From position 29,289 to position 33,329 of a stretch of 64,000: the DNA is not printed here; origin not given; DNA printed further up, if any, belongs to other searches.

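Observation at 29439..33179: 1246-aa cytoplasmic-looking orphan protein with a possible C-terminal Cys-His catalytic domain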

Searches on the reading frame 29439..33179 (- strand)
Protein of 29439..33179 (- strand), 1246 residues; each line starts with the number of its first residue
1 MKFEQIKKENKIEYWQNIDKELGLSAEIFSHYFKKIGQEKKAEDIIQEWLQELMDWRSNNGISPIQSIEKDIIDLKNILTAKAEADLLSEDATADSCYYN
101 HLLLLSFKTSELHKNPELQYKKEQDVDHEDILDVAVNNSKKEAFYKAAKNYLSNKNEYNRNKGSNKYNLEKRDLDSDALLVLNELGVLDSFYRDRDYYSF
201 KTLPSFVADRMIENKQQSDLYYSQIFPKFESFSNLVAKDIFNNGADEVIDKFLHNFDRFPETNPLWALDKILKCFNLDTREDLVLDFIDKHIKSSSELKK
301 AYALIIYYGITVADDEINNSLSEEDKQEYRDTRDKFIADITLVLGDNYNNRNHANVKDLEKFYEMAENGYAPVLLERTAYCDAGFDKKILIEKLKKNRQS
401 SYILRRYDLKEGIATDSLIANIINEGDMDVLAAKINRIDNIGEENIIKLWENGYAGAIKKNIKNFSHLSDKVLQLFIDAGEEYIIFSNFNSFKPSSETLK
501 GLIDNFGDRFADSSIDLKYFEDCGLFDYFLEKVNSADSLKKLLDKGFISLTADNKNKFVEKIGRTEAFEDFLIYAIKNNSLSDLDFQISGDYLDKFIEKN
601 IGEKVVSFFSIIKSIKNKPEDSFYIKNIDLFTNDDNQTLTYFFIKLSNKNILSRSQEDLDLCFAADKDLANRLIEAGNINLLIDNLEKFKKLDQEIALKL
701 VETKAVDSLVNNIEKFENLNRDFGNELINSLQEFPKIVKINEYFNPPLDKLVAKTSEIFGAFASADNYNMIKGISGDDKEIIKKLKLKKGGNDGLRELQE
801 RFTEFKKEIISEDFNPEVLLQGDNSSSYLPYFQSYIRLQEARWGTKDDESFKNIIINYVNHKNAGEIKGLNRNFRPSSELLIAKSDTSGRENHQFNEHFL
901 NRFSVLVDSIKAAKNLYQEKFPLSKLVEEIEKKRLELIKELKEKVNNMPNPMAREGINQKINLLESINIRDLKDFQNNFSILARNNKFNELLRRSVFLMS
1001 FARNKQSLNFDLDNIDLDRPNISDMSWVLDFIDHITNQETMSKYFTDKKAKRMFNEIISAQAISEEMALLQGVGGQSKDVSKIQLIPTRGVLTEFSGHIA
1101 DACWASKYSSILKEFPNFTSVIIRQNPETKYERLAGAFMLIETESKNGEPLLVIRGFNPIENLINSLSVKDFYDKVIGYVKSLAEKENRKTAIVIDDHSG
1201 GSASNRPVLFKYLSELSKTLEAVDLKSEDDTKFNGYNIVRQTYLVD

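Call 3: search_protein_families(library=pfam, proteins=[window:29439-33179:-], max_evalue=10)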
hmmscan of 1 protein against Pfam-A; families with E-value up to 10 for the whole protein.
window:29439-33179:- (1246 aa): 1 family
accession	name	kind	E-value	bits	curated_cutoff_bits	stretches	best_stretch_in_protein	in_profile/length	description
PF18100.6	PDE4_UCR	-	0.067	14.3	26.9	1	972-1056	11-94/119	Phosphodiesterase 4 upstream conserved regions (UCR)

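Call 4: search_protein_families(library=ncbifam, proteins=[window:29439-33179:-], max_evalue=10)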
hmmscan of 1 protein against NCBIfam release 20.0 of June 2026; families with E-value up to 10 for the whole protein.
window:29439-33179:- (1246 aa): 0 families

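Call 5: search_solved_structures(query=window:29439-33179:-, max_evalue=10)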
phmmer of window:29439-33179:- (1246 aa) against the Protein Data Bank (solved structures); distinct sequences matched with E-value up to 10: 2.
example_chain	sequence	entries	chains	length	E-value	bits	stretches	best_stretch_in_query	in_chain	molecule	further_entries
8jat_A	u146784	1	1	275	0.078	14.1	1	475-553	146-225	3-ketodihydrosphingosine reductase TSC10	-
8f2r_C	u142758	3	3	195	0.45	11.6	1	985-1082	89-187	COMM domain-containing protein 3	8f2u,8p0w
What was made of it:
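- Checked: It has no Pfam, NCBIfam or PDB-sequence hit (calls 3-5).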

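Call 6: find_homologous_proteins(query=window:29439-33179:-, max_evalue=0.001)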
Query window:29439-33179:- (1246 aa): 23 proteins with E <= 0.001 among 8000 candidates.
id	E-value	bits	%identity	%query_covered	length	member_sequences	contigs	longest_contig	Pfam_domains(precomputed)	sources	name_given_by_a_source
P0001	0.0e+0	2695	99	100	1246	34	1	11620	-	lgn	-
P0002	0.0e+0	2608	96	100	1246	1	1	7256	-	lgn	-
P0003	0.0e+0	2535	93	100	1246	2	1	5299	-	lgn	-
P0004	0.0e+0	2491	91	100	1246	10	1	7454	-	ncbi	-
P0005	0.0e+0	2481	91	100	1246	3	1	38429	-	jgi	-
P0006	0.0e+0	2454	89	100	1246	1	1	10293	-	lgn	-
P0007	0.0e+0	2425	88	100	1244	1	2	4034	-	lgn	-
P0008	0.0e+0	2374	87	100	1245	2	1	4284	-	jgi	jgi:hypothetical protein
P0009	0.0e+0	2356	86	100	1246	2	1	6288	-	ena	-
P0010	0.0e+0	2346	92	93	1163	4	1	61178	-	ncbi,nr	ncbi:hypothetical protein M0Q39_04090, partial [Patescibacteria group bacterium]|nr:hypothetical pro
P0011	0.0e+0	2256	84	99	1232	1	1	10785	-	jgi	jgi:hypothetical protein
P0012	0.0e+0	2210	81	100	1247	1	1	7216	-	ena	-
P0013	0.0e+0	2114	77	100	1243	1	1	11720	-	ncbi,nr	ncbi:MAG: hypothetical protein PHN43_02920 [Patescibacteria group bacterium]|nr:hypothetical protein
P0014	0.0e+0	2102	77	100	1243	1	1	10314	-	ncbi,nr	ncbi:MAG: hypothetical protein PHY76_02965 [Patescibacteria group bacterium]|nr:hypothetical protein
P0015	0.0e+0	2098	76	100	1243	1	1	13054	-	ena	-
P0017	0.0e+0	2083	76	100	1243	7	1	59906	-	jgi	-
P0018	0.0e+0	1960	71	100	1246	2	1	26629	-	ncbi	-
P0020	0.0e+0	1683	63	100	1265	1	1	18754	-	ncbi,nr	ncbi:MAG: hypothetical protein PHP37_03170 [Patescibacteria group bacterium]|nr:hypothetical protein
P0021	0.0e+0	1640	61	100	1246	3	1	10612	-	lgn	-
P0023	1.9e-83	299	32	53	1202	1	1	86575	-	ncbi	-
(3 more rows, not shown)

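Call 11: find_homologous_proteins(query=A1, max_evalue=0.001)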
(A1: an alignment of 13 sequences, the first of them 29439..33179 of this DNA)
Query A1 (13 sequences) (1246 aa, profile of the alignment): 23 proteins with E <= 0.001 among 8000 candidates.
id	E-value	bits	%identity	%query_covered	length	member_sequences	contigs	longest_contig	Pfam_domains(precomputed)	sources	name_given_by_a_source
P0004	0.0e+0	2333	91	100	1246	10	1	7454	-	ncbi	-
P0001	0.0e+0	2327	99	100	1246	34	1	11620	-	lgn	-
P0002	0.0e+0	2324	96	100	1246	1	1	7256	-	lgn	-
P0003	0.0e+0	2322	93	100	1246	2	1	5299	-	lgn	-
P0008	0.0e+0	2315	87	100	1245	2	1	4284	-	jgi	jgi:hypothetical protein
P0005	0.0e+0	2312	91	100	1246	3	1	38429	-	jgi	-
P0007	0.0e+0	2293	88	100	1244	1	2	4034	-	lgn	-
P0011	0.0e+0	2267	84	99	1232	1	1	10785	-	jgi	jgi:hypothetical protein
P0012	0.0e+0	2260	81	100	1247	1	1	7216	-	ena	-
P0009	0.0e+0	2251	86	100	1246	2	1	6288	-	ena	-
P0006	0.0e+0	2222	89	100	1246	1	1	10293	-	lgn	-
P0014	0.0e+0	2218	77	100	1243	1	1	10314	-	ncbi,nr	ncbi:MAG: hypothetical protein PHY76_02965 [Patescibacteria group bacterium]|nr:hypothetical protein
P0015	0.0e+0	2215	76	100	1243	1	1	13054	-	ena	-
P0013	0.0e+0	2215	77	100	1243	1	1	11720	-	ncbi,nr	ncbi:MAG: hypothetical protein PHN43_02920 [Patescibacteria group bacterium]|nr:hypothetical protein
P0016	0.0e+0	2213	76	100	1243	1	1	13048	-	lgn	-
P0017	0.0e+0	2211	76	100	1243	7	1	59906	-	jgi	-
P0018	0.0e+0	2191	71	100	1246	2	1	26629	-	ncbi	-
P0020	0.0e+0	2091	63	100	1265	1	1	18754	-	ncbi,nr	ncbi:MAG: hypothetical protein PHP37_03170 [Patescibacteria group bacterium]|nr:hypothetical protein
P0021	0.0e+0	2079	61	100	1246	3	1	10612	-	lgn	-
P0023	0.0e+0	1330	32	53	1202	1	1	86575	-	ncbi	-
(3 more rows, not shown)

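Call 17: find_encoding_contigs(protein=P0023, flank=10000, max_places=3)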
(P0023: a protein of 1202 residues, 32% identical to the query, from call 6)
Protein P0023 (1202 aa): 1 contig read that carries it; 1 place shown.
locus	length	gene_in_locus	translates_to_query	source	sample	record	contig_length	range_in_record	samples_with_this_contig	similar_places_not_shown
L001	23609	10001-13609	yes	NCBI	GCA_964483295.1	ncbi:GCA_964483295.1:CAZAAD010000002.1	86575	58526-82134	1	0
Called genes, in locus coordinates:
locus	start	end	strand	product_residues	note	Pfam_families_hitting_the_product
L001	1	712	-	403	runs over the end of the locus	PF13439:Glyco_transf_4, PF13579:Glyco_trans_4_4, PF00534:Glycos_transf_1, PF13692:Glyco_trans_1_4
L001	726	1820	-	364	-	PF13439:Glyco_transf_4, PF13579:Glyco_trans_4_4, PF13477:Glyco_trans_4_2 (weak), PF20706:GT4-conflict (weak), PF00534:Glycos_transf_1, PF13692:Glyco_trans_1_4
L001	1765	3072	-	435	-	PF04932:Wzy_C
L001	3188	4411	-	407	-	PF14885:GHL15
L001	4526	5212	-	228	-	PF13489:Methyltransf_23, PF08241:Methyltransf_11, PF08242:Methyltransf_12 (weak)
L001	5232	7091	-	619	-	PF13196:DUF4012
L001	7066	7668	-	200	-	-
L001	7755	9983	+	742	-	-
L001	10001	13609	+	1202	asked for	-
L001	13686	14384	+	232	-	-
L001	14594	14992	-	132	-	PF16320:Ribosomal_L12_N, PF00542:Ribosomal_L12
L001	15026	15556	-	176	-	PF00466:Ribosomal_L10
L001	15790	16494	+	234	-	PF00702:Hydrolase, PF13419:HAD_2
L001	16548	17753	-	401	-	PF01541:GIY-YIG, PF27096:UvrC_M, PF08459:UvrC_RNaseH_dom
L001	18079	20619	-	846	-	PF00005:ABC_tran (faint), PF02463:SMC_N (faint), PF17760:UvrA_inter, PF00684:DnaJ_CXXCXGXG (faint)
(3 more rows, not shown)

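Call 21: find_encoding_contigs(protein=P0017, flank=8000, max_places=2)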
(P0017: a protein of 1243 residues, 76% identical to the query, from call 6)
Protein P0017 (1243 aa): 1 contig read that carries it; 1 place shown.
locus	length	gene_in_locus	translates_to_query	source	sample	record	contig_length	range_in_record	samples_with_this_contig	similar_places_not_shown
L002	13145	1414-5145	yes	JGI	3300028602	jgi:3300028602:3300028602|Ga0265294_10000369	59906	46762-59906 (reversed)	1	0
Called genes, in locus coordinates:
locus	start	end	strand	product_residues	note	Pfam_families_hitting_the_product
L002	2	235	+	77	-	?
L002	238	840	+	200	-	-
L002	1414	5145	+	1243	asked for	-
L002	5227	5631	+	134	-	PF07883:Cupin_2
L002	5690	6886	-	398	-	PF03724:META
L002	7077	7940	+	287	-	PF00149:Metallophos, PF12850:Metallophos_2 (weak)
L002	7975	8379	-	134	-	PF01047:MarR, PF12802:MarR_2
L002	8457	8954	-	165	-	PF03449:GreA_GreB_N, PF01272:GreA_GreB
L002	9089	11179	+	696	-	PF02629:CoA_binding, PF13380:CoA_binding_2, PF13607:Succ_CoA_lig, PF19045:Ligase_CoA_2, PF13549:ATP-grasp_5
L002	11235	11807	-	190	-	PF13238:AAA_18 (weak), PF13671:AAA_33 (faint), PF00406:ADK, PF13207:AAA_17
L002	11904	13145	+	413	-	PF05496:RuvB_N, PF01078:Mg_chelatase (faint), PF00004:AAA, PF07728:AAA_5, PF13173:AAA_14 (weak), PF16193:AAA_assoc_2, PF12002:MgsA_C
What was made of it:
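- Acetyl-CoA metabolism exists in related genomes: an ADP-forming acetyl-CoA synthetase-type gene lies on the P0017 contig (call 21).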

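Call 22: find_encoding_contigs(protein=P0020, flank=8000, max_places=2)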
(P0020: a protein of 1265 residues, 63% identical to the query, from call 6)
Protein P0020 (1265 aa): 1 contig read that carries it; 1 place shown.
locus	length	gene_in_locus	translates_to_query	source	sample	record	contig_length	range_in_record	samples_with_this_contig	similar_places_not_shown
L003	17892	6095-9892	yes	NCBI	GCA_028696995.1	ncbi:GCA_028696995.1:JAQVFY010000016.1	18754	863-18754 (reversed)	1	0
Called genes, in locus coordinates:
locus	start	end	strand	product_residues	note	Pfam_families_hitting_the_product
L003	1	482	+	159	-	PF08843:AbiEii (weak)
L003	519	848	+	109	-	PF24709:DUF7670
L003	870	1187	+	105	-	-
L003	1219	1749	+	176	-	PF00293:NUDIX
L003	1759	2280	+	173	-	PF06414:Zeta_toxin, PF08433:KTI12 (weak), PF13671:AAA_33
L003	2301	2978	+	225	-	PF02578:Cu-oxidase_4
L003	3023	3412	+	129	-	-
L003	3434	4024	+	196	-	PF00149:Metallophos, PF12850:Metallophos_2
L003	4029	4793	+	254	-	PF12146:Hydrolase_4, PF00561:Abhydrolase_1, PF00326:Peptidase_S9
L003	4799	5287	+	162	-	PF01230:HIT (weak)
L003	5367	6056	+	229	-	PF01966:HD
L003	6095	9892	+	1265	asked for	-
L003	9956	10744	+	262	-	PF13175:AAA_15 (faint), PF13476:AAA_23 (weak), PF00005:ABC_tran, PF13304:AAA_21 (weak)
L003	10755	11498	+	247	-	PF01061:ABC2_membrane, PF12698:ABC2_membrane_3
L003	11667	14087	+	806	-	PF00580:UvrD-helicase (faint), PF04851:ResIII (weak), PF13086:AAA_11, PF13245:AAA_19, PF13604:AAA_30, PF01443:Viral_helicase1 (faint), PF13087:AAA_12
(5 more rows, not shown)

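Call 25: search_protein_representatives(alignment_id=A2)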
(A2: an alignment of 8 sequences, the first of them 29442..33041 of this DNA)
Query: 8 sequences, 1200 profile positions. Proteins with E-value up to 0.001 (for the whole library): 985; up to 1e-10: 644; up to 1e-30: 311. The best 150 are listed.
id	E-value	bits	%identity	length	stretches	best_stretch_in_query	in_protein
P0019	0.0e+00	2074.1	-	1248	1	1-1199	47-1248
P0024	0.0e+00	1064.1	-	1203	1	2-1199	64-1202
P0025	5.5e-269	912.0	-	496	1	705-1200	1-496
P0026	6.3e-255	865.4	-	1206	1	1-1199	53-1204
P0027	5.6e-252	855.7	-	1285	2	621-1199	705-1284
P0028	2.0e-249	847.3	-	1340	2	621-1199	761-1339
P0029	2.7e-234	797.1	-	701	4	611-1198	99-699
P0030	9.8e-213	725.7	-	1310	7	656-1198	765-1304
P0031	3.9e-201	687.3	-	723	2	620-1199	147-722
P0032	3.1e-193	661.1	-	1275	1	1-1199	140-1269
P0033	8.7e-186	636.4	-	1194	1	1-1200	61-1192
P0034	4.0e-178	611.1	-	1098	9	637-1200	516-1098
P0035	1.3e-164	566.3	-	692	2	622-1199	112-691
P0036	1.0e-155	536.8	-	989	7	622-1199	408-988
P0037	2.1e-155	535.8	-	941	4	620-1199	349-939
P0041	6.7e-146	504.3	-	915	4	620-1200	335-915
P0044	1.5e-144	499.9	-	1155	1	622-1200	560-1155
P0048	2.4e-141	489.3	-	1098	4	623-1200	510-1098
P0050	7.8e-137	474.3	-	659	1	672-1199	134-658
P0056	1.9e-130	453.1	-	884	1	424-1200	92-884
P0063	7.4e-124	431.3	-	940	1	643-1200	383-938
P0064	1.1e-122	427.4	-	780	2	622-1200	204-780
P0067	2.0e-121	423.3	-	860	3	684-1200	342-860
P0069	1.4e-120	420.5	-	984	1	700-1200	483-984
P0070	1.3e-119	417.3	-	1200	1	629-1200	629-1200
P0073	4.6e-118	412.1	-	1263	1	652-1200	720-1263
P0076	5.7e-118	411.8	-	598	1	663-1200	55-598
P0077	5.8e-118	411.8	-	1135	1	674-1200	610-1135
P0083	2.3e-114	399.9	-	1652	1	693-1199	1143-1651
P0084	2.9e-114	399.6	-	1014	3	741-1200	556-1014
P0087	3.2e-112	392.8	-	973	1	649-1200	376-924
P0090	4.8e-111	388.9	-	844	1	682-1200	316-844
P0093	2.5e-110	386.5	-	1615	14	598-1144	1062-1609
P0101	6.6e-107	375.2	-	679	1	668-1200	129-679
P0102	2.1e-106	373.5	-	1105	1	668-1200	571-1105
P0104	7.0e-106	371.8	-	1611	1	681-1200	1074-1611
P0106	1.2e-104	367.6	-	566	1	687-1200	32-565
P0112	2.0e-102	360.3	-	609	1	713-1200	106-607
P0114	4.3e-102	359.2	-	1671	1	688-1199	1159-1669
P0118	2.9e-100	353.2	-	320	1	884-1200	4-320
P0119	6.4e-100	352.0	-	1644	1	703-1199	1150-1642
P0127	2.8e-93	330.1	-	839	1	701-1200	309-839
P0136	1.1e-89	318.1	-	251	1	951-1200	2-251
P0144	2.0e-85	304.1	-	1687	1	741-1199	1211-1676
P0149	1.8e-82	294.3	-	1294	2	707-1200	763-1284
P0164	1.4e-78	281.3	-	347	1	874-1200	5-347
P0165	1.5e-77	277.9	-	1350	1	739-1200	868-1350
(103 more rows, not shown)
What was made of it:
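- Checked: 'Orphan' is wrong: there are 22 close full-length homologues (call 6) and 985 cluster representatives at E<=1e-3 (call 25).
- The family is large and the module sits at the C-terminal end: 985 representatives, with profile positions about 620-1200 ending at the protein end (call 25).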

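Call 34: search_protein_families(library=pfam, proteins=[P0083, P0093, P0104, P0114, P0119, P0144], max_evalue=0.01)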
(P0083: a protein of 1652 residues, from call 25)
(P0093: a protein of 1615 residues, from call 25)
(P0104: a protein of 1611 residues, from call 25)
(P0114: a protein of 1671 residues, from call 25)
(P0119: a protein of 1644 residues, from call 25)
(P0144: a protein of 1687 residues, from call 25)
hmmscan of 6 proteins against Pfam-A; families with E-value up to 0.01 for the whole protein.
P0083 (1652 aa): 0 families

P0093 (1615 aa): 1 family
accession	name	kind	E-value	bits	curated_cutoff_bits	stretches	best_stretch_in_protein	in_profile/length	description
PF25082.1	GIPC1_GH2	-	5.1e-05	24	27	0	476-503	30-57/91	GIPC1-3 GH2 domain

P0104 (1611 aa): 0 families

P0114 (1671 aa): 0 families

P0119 (1644 aa): 0 families

P0144 (1687 aa): 1 family
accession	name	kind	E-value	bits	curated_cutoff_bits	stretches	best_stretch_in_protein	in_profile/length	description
PF11254.13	DUF3053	-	0.0064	16.6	23.9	0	1364-1472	75-179/219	Protein of unknown function (DUF3053)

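Call 66: search_protein_families(library=padloc, proteins=[window:29439-33179:-, P0050, P0048, P0127], max_evalue=0.01)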
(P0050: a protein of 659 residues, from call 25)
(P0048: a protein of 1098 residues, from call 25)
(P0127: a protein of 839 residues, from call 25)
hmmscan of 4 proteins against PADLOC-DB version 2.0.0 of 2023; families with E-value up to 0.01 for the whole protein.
window:29439-33179:- (1246 aa): 0 families

P0050 (659 aa): 0 families

P0048 (1098 aa): 0 families

P0127 (839 aa): 0 families
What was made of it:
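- On GNAT toxin of type II toxin-antitoxin systems: No PADLOC hit (call 66).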

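Call 67: search_protein_families(library=phrogs, proteins=[window:29439-33179:-, P0050, P0048, P0127], max_evalue=0.01)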
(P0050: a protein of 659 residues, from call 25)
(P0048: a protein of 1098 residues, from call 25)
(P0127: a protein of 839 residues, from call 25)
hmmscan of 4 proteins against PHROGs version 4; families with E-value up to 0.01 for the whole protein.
window:29439-33179:- (1246 aa): 0 families

P0050 (659 aa): 0 families

P0048 (1098 aa): 0 families

P0127 (839 aa): 0 families
